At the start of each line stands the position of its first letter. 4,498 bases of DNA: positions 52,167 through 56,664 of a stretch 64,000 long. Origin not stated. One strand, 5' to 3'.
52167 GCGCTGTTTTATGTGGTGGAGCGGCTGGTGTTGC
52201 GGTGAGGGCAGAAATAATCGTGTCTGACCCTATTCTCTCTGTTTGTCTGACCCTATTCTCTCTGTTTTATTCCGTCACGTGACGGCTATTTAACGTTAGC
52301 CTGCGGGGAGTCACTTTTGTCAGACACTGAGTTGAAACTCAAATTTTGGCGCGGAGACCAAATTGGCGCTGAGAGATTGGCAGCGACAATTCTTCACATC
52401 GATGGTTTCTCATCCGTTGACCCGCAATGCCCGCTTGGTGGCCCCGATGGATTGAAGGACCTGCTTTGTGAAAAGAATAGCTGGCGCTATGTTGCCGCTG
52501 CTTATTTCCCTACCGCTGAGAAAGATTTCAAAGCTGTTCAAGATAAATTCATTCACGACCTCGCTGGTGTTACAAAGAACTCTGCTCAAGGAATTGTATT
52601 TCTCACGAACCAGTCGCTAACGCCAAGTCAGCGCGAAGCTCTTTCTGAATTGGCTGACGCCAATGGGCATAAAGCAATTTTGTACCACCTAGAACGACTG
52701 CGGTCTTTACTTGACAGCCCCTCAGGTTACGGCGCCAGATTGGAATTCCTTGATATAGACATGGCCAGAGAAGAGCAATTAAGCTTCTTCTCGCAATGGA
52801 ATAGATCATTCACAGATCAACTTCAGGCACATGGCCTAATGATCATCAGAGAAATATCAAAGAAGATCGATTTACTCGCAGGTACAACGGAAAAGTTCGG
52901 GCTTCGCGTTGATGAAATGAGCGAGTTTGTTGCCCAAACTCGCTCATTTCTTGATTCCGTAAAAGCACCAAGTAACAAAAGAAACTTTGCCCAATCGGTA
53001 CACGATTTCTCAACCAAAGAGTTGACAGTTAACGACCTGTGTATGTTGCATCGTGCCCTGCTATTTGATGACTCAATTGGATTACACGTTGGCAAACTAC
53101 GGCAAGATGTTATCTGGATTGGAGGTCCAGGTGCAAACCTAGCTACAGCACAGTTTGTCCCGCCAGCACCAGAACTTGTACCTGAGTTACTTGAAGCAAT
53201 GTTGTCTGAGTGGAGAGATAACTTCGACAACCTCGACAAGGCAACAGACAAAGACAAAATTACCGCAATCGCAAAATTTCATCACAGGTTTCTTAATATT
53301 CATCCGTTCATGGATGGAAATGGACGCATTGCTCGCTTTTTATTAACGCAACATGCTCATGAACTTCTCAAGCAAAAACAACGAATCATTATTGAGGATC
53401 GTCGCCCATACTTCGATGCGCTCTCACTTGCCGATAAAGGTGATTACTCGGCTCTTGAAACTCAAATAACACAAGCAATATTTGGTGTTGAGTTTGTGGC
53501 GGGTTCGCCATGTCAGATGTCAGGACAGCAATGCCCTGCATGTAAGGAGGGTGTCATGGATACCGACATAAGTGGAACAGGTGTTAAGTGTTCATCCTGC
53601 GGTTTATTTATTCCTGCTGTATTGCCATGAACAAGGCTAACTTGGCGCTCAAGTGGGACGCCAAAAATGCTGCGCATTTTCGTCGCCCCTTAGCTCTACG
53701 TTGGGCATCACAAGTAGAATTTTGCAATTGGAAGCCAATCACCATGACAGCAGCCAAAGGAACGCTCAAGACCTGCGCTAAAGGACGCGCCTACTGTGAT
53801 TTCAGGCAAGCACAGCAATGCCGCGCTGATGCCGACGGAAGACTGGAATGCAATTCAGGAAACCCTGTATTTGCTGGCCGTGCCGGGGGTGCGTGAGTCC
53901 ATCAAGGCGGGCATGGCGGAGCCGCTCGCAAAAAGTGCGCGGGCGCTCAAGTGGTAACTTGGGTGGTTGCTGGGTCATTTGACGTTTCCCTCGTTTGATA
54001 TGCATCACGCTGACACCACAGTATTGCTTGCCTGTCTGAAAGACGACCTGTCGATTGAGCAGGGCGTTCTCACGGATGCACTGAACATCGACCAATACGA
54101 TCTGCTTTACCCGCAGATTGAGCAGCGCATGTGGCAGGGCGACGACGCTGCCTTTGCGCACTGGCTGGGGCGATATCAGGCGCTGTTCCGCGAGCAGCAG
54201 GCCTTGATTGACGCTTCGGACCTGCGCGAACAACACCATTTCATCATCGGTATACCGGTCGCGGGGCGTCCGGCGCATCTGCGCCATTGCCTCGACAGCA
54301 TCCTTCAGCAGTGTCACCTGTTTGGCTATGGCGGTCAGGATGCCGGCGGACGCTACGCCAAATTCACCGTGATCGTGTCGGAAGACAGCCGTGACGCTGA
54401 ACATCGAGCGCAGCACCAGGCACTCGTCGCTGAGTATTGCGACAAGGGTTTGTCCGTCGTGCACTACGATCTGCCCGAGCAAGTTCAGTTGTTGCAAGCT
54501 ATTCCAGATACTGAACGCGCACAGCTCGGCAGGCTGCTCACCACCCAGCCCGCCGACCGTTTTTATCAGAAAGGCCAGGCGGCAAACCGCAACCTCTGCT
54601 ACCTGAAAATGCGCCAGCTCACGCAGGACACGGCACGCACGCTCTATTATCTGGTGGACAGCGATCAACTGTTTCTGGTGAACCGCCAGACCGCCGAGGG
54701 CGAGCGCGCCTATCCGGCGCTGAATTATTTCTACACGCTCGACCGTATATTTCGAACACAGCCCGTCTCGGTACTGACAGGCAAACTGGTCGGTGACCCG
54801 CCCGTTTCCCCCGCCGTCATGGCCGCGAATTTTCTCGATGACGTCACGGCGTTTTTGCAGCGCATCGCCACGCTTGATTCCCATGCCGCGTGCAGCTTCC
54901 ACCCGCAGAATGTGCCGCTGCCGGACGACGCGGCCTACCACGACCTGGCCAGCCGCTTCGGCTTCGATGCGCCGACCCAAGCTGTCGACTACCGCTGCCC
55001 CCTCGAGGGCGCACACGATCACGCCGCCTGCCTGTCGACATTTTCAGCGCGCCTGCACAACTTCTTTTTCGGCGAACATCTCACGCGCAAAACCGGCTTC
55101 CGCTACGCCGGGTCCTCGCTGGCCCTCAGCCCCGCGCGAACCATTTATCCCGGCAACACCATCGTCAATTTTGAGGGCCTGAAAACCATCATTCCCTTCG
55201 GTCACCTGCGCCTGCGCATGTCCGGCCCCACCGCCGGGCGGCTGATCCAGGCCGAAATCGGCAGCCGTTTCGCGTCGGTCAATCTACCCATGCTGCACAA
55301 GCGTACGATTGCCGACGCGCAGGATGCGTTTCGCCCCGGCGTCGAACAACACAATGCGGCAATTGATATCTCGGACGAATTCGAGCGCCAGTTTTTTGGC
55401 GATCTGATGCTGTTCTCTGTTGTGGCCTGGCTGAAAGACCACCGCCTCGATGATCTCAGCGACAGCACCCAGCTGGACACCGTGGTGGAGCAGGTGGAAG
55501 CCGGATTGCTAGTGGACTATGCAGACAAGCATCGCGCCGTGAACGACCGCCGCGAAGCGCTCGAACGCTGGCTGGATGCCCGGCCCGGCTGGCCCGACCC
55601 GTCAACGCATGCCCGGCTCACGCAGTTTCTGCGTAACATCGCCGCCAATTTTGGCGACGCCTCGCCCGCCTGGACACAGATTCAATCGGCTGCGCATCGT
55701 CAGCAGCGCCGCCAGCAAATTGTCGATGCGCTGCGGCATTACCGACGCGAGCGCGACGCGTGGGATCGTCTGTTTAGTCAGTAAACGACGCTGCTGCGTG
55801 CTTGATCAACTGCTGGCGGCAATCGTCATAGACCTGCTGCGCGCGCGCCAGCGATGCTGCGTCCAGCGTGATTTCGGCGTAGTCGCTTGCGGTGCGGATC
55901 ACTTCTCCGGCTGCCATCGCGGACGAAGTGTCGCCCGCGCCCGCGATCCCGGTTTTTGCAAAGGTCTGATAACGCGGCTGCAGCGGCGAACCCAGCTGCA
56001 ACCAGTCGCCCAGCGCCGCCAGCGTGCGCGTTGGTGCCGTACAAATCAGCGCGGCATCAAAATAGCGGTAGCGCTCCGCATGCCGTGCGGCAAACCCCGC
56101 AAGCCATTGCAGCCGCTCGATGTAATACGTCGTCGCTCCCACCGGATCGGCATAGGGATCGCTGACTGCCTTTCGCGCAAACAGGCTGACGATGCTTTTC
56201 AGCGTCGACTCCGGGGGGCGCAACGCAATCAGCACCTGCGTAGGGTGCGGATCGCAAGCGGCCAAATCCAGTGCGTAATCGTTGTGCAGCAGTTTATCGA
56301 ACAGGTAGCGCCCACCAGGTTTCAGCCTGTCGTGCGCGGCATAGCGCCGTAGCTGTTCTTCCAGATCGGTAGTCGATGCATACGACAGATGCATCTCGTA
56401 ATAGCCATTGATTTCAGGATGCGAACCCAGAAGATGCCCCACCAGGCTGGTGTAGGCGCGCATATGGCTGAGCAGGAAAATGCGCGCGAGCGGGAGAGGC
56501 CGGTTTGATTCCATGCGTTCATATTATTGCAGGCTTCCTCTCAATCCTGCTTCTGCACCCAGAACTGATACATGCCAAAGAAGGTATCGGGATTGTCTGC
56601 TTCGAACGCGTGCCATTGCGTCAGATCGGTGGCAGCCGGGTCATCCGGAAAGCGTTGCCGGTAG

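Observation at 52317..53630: Cassette-borne REase-like/Fic/Zn-ribbon fusion: candidate novel defence or toxin protein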

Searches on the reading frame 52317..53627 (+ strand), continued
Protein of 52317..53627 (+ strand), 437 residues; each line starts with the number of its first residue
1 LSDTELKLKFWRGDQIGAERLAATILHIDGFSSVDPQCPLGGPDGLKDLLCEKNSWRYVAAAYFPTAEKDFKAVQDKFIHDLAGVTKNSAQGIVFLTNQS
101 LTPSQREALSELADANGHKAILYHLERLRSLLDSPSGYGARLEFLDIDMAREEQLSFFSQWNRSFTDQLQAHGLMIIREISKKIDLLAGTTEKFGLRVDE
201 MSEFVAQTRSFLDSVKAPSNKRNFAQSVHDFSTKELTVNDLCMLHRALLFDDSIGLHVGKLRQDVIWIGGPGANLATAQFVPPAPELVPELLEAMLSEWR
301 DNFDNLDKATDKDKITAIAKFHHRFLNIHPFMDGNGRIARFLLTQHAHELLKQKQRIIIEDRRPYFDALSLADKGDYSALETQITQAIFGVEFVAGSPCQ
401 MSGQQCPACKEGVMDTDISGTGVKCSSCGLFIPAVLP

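Call 62: fold_search(model_id=the predicted structure, library=pdb)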
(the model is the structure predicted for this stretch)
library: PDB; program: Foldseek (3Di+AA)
matches with E <= 10: 724; with E <= 0.001: 57
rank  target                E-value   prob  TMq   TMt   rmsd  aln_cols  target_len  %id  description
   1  4u0s_B                4.8e-08  1.00  0.30  0.39  18.7       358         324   15  Structure of Eukaryotic fic domain containing protein with ADP (released 2014-12-10)
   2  4u0z_H                7.4e-08  1.00  0.31  0.42  18.6       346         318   16  Eukaryotic Fic Domain containing protein with bound APCPP (released 2014-12-10)
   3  4u0s_A                9.2e-08  1.00  0.30  0.40  18.6       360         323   16  Structure of Eukaryotic fic domain containing protein with ADP (released 2014-12-10)
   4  4u0z_G                1.6e-07  1.00  0.31  0.41  18.6       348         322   16  Eukaryotic Fic Domain containing protein with bound APCPP (released 2014-12-10)
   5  4u0z_F                1.7e-07  1.00  0.31  0.41  18.7       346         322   16  Eukaryotic Fic Domain containing protein with bound APCPP (released 2014-12-10)
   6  6i7i                  1.9e-07  1.00  0.32  0.41  18.8       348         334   15  Crystal structure of dimeric FICD mutant K256A complexed with MgATP (released 2019-09-25)
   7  6i7h                  1.9e-07  1.00  0.30  0.39  19.0       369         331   14  Crystal structure of dimeric FICD mutant K256S (released 2019-09-25)
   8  4u0z_A                2.1e-07  1.00  0.31  0.41  18.7       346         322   16  Eukaryotic Fic Domain containing protein with bound APCPP (released 2014-12-10)
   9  4u07_A                2.5e-07  1.00  0.30  0.40  18.6       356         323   15  ATP bound to eukaryotic FIC domain containing protein (released 2014-12-10)
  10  4u04_B                2.9e-07  1.00  0.31  0.41  18.9       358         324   15  Structure of a eukaryotic fic domain containing protein (released 2014-12-10)
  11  4u0z_E                2.9e-07  1.00  0.31  0.40  18.6       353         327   15  Eukaryotic Fic Domain containing protein with bound APCPP (released 2014-12-10)
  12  4u0z_D                3.4e-07  1.00  0.31  0.41  18.6       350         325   15  Eukaryotic Fic Domain containing protein with bound APCPP (released 2014-12-10)
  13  4u0z_B                3.4e-07  1.00  0.31  0.41  18.6       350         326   15  Eukaryotic Fic Domain containing protein with bound APCPP (released 2014-12-10)
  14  4u0u_A                3.6e-07  1.00  0.30  0.38  19.6       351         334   15  Wild type eukaryotic fic domain containing protein with ADP (released 2014-12-10)
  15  4u0z_C                3.8e-07  1.00  0.31  0.40  18.6       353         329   15  Eukaryotic Fic Domain containing protein with bound APCPP (released 2014-12-10)
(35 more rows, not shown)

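Call 82: find_encoding_contigs(protein=P0088, flank=4000, max_places=10)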
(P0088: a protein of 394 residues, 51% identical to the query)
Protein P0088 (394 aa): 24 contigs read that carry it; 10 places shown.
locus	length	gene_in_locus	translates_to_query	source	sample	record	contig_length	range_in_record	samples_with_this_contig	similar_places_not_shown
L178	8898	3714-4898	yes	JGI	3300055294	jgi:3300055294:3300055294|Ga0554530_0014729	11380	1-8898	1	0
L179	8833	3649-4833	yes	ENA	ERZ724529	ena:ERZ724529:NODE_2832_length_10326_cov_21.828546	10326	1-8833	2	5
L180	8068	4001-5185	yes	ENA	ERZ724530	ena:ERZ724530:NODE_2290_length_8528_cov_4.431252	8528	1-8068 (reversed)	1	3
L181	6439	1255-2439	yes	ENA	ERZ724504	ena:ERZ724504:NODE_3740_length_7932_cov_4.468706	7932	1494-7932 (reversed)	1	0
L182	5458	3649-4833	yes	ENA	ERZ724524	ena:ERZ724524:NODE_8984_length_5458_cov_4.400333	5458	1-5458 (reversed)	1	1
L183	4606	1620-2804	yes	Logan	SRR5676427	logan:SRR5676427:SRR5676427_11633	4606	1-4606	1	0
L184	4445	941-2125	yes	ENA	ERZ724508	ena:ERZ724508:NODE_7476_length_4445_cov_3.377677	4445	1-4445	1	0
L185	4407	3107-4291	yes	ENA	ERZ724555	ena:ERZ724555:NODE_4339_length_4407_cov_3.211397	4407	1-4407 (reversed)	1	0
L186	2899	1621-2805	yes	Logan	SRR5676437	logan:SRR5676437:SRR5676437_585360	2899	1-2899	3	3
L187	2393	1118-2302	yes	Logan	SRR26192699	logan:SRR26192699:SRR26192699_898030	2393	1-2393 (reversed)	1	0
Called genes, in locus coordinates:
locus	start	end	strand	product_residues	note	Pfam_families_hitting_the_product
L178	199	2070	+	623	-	PF10592:AIPR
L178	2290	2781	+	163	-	-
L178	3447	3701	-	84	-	-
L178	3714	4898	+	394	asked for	PF02661:Fic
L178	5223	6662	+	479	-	PF09603:Fib_succ_major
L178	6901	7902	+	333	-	PF00775:Dioxygenase_C, PF11954:DUF3471 (weak)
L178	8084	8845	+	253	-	PF20594:DUF6794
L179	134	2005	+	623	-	PF10592:AIPR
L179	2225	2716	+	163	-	-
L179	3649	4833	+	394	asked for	PF02661:Fic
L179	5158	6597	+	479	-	PF09603:Fib_succ_major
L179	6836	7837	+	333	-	PF00775:Dioxygenase_C, PF11954:DUF3471 (weak)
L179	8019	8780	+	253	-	PF20594:DUF6794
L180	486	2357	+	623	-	PF10592:AIPR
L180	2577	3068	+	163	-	-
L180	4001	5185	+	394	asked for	PF02661:Fic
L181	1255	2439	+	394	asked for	PF02661:Fic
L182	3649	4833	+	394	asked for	PF02661:Fic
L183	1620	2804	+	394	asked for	PF02661:Fic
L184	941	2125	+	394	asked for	PF02661:Fic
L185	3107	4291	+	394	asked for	PF02661:Fic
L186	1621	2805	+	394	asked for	PF02661:Fic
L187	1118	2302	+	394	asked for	PF02661:Fic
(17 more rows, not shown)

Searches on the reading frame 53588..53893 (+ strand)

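Call 18: search_protein_families(library=pfam, proteins=[window:53588-53893:+], max_evalue=0.01)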
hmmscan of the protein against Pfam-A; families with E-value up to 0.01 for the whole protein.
window:53588-53893:+ (102 aa): 1 family
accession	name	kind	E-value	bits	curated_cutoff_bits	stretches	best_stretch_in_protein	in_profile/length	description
PF12071.13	DUF3551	-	0.0036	17.8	26.5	1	61-97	30-71/78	Protein of unknown function (DUF3551)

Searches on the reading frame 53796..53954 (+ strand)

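Call 18: search_protein_families(library=pfam, proteins=[window:53796-53954:+], max_evalue=0.01)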
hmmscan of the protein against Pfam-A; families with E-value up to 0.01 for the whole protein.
window:53796-53954:+ (53 aa): 1 family
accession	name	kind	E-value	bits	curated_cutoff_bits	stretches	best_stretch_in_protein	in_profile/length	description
PF02604.26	PhdYeFM_antitox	-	2.2e-06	27.8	29.8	1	6-43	34-71/74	Antitoxin Phd_YefM, type II toxin-antitoxin system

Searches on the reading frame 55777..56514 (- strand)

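Call 18: search_protein_families(library=pfam, proteins=[window:55777-56514:-], max_evalue=0.01)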
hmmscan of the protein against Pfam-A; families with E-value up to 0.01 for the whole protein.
window:55777-56514:- (246 aa): 1 family
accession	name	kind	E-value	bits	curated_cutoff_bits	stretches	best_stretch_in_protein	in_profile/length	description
PF13469.12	Sulfotransfer_3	-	0.00014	22.6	27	0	12-53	2-43/216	Sulfotransferase family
